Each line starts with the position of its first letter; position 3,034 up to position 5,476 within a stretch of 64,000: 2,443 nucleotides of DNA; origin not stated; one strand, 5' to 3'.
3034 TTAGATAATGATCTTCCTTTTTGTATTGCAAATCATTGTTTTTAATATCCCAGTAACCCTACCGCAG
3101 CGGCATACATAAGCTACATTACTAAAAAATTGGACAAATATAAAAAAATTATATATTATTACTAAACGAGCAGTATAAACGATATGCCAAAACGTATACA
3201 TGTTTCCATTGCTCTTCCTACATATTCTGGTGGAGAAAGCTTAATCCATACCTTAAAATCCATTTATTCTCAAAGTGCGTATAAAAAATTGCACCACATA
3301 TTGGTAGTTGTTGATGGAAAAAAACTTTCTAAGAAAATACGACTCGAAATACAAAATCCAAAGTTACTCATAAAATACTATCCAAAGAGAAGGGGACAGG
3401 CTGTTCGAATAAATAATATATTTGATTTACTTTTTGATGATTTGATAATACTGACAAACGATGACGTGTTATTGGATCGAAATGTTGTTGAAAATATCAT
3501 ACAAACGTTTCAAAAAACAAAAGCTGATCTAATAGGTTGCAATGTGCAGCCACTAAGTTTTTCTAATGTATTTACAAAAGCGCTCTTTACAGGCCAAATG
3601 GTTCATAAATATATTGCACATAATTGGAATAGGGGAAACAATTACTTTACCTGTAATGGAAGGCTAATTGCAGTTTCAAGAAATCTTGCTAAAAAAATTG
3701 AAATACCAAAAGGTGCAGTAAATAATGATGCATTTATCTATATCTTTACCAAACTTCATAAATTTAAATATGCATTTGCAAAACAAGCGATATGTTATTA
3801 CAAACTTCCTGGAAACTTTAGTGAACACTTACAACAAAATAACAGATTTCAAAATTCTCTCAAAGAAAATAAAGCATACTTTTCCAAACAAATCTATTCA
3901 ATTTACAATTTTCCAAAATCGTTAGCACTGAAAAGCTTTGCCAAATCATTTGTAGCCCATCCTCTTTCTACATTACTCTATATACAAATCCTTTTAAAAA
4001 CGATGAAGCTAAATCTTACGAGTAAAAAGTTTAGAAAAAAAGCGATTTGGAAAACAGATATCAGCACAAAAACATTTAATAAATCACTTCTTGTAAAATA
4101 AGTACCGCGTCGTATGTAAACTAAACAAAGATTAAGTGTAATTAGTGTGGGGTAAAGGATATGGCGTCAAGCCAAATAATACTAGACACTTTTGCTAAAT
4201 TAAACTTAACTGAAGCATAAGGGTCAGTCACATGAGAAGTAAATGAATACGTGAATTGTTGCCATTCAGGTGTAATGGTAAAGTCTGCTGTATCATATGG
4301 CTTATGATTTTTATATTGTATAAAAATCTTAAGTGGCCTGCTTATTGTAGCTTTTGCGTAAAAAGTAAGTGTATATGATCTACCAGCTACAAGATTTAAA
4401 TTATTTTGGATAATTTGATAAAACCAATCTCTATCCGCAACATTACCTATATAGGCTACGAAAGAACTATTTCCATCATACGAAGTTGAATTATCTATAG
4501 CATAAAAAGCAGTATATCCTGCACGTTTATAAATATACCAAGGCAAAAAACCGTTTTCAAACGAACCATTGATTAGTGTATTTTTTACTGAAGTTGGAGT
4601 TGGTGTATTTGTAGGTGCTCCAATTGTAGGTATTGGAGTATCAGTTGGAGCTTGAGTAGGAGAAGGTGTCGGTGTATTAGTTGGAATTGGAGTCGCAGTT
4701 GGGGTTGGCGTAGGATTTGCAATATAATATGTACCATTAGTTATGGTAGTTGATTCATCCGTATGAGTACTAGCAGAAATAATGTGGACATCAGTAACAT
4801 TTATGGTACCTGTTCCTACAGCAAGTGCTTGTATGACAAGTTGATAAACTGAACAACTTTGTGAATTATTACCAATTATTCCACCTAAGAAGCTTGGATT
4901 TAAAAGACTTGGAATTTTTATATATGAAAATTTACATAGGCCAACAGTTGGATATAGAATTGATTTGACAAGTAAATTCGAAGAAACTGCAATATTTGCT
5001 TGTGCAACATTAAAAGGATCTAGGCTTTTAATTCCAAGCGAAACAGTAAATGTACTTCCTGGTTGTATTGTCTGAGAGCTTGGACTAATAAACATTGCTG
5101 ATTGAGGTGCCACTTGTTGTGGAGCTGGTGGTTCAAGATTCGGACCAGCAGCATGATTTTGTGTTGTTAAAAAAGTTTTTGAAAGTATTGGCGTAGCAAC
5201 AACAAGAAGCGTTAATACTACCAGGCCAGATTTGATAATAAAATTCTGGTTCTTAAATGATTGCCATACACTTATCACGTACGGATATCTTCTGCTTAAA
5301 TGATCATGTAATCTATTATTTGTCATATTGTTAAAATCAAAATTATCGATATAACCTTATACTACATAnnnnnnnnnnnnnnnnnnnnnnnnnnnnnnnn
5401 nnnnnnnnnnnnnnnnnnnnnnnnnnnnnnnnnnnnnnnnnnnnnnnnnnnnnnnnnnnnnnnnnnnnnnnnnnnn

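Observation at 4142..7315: Minimal cellulosome-like pair: membrane-anchored cohesin-like + CBM4_9 protein adjacent to a GH5 enzyme carrying a type-I dockerin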

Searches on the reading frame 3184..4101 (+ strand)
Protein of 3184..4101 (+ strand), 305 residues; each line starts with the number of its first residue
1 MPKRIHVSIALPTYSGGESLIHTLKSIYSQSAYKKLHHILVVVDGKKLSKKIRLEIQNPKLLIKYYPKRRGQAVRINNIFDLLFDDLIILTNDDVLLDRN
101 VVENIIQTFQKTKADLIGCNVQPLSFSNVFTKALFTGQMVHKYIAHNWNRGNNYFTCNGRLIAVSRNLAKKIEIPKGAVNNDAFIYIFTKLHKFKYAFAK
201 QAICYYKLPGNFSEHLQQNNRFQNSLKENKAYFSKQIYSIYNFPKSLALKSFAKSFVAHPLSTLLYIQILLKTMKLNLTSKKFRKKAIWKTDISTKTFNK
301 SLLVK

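Call 77: search_protein_families(library=pfam, proteins=[window:3184-4101:+], max_evalue=0.001)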
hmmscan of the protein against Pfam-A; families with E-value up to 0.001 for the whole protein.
window:3184-4101:+ (305 aa): 3 families
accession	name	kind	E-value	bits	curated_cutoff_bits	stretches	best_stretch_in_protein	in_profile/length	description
PF13641.12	Glyco_tranf_2_3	-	7.2e-13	49.5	27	1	7-222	3-227/230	Glycosyltransferase like family 2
PF00535.33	Glycos_transf_2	-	3.5e-11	43.8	23.3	1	8-130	1-124/168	Glycosyl transferase family 2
PF13632.12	Glyco_trans_2_3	-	1e-06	29.2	27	1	88-268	2-184/198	Glycosyl transferase family group 2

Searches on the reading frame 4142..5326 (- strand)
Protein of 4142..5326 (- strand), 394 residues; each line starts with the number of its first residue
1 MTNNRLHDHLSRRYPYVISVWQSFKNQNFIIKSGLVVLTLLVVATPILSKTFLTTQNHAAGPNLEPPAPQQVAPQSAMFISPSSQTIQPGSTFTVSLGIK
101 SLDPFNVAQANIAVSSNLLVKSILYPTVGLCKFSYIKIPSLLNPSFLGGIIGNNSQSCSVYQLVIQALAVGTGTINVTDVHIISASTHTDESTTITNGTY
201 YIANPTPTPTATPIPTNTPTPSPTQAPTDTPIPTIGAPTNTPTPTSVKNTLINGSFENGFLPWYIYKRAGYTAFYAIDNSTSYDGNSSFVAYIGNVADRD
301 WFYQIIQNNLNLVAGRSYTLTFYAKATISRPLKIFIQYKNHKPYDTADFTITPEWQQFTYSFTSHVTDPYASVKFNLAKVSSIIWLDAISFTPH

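Call 3: search_protein_families(library=pfam, proteins=[window:4142-5326:-], max_evalue=1)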
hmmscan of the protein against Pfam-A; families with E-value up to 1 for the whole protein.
window:4142-5326:- (394 aa): 3 families
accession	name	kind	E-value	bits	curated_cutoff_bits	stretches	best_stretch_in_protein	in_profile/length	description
PF02018.23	CBM_4_9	-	8.7e-15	55.7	25.9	1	249-377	2-131/136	Carbohydrate binding domain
PF15425.12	DUF4627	-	5.3e-05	23.4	24.9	1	245-349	10-118/211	Domain of unknown function (DUF4627)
PF01073.25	3Beta_HSD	-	0.19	11.1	22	1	176-209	220-255/280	3-beta hydroxysteroid dehydrogenase/isomerase family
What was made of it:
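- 4145..4582 (-): CBM4_9 carbohydrate-binding module (Pfam aa 249-377; the domain runs to the C-terminus). Call 3 (8.7e-15).
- On CBM family 4/9: PF02018 at 55.7 bits against a cut-off of 25.9 (call 3).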

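Call 4: search_protein_families(library=ncbifam, proteins=[window:4142-5326:-], max_evalue=1)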
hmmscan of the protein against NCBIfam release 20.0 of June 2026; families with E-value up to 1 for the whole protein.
window:4142-5326:- (394 aa): 5 families
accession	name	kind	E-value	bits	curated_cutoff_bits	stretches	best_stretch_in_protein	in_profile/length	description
NF052345.1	S_layer_anammox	exception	0.00014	19.4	1400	1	145-251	1229-1332/1596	Kustd1514 family S-layer glycoprotein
NF049990.1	CellobisidaseCelK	equivalog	0.0021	16.3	1700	1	244-344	36-136/889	cellulose 1,4-beta-cellobiosidase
NF058548.1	BT_4411_fam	equivalog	0.0045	16.5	220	1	263-343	47-127/223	BT4411 family hyaluronic acid-binding protein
NF037973.1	metallo_SslE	exception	0.094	10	3000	1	195-253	40-97/1519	lipoprotein metalloprotease SslE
NF007285.1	PRK09752.1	equivalog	0.51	7.9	1459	1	196-258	907-964/1250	AIDA-I family autotransporter adhesin YfaL/EhaC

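Call 10: search_solved_structures(query=window:4142-5326:-, max_evalue=10, show_alignments=2)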
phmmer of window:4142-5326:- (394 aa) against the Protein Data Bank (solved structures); distinct sequences matched with E-value up to 10: 13.
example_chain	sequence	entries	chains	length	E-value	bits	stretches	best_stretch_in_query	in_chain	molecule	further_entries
1gui_A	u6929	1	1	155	2e-08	36.7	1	261-393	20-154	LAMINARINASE 16A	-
1k42_A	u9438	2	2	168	1.1e-05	27.7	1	273-391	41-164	Xylanase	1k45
3jxs_A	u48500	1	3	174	4.1e-05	25.8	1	273-390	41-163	Xylanase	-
2y64_A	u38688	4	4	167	0.00091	21.4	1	273-390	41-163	XYLANASE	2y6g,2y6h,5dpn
4bj0_A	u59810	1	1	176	0.0011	21.2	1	273-390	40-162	XYLANASE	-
2y6j_A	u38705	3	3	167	0.0015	20.7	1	273-390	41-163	XYLANASE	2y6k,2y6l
4mgq_A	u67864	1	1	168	0.0048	19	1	291-390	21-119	Glycosyl hydrolase family 10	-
1cx1_A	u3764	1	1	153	0.021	16.9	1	298-370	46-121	ENDOGLUCANASE C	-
3p6b_A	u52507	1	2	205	0.029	16.4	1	248-326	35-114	Cellulose 1,4-beta-cellobiosidase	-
3k4z_A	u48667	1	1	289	0.071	15.2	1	242-338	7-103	Glycoside hydrolase family 9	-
9njt_A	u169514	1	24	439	1.3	11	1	203-252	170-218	Dihydrolipoyllysine-residue succinyltransferase component of 2-oxoglutarate dehydrogenase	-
3tj0_A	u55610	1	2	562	1.8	10.6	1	178-256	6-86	Nucleoprotein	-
31jo_A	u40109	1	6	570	4.5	9.2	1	183-256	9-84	Nucleoprotein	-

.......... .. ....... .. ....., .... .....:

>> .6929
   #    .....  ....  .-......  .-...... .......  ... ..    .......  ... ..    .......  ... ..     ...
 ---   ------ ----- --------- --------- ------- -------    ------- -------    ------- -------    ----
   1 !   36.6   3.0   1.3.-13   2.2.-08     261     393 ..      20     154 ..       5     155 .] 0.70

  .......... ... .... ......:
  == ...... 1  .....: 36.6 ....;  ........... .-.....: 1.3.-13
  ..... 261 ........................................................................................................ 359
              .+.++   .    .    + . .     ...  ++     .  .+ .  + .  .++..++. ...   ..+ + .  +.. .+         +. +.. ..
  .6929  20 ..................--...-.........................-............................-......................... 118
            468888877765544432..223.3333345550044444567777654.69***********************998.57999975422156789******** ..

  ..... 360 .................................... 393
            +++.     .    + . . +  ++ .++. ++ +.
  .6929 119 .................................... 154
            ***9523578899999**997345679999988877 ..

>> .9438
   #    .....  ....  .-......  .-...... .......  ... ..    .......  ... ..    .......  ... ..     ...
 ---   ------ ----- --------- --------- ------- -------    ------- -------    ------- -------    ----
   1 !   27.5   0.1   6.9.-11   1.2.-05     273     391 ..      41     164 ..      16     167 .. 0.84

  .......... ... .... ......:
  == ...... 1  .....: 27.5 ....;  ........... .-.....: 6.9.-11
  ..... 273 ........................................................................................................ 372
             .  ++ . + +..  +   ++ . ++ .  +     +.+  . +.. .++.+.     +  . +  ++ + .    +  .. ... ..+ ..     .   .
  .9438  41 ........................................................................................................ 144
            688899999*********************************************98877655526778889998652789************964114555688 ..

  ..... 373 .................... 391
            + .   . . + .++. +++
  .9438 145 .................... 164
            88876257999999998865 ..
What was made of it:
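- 4145..4582 (-): Call 10: CBM4 of T. maritima laminarinase 1gui, E 2e-8; R. marinus xylanase CBM4-2 1k42, E 1.1e-5.
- On CBM family 4/9: 1gui_A at E 2e-8, 1k42_A at E 1.1e-5 (call 10).
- The nearest solved relative is a laminarin-binding CBM4 (1gui, call 10).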

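Call 13: find_encoding_contigs(protein=window:4142-5326:-, flank=10000, max_places=6)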
Protein window:4142-5326:- (394 aa): 3 contigs read that carry it; 1 place shown.
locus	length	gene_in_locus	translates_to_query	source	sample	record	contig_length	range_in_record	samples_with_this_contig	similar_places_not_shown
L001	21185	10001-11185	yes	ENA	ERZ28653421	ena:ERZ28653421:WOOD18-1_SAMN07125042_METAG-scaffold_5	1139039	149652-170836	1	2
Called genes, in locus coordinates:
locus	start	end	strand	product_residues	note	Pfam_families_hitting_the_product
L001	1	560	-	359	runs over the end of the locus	PF00534:Glycos_transf_1, PF13692:Glyco_trans_1_4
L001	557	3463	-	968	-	PF00535:Glycos_transf_2, PF09971:DUF2206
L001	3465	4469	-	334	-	PF00535:Glycos_transf_2, PF10111:Glyco_tranf_2_2, PF13641:Glyco_tranf_2_3, PF13632:Glyco_trans_2_3 (weak)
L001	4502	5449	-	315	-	PF00535:Glycos_transf_2, PF10111:Glyco_tranf_2_2, PF13641:Glyco_tranf_2_3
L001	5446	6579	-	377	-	PF13439:Glyco_transf_4, PF20706:GT4-conflict, PF00534:Glycos_transf_1, PF13692:Glyco_trans_1_4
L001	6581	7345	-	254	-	PF00535:Glycos_transf_2, PF13641:Glyco_tranf_2_3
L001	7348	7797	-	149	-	PF07760:DUF1616, PF02018:CBM_4_9 (weak)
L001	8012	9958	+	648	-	PF00150:Cellulase, PF00404:Dockerin_1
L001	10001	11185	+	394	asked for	PF02018:CBM_4_9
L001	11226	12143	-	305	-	PF00535:Glycos_transf_2, PF13641:Glyco_tranf_2_3, PF13632:Glyco_trans_2_3 (weak)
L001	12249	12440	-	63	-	-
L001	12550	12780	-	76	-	-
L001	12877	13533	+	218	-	PF23477:zf_Tbcl_2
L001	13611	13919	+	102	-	PF03795:YCII (weak)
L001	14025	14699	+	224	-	-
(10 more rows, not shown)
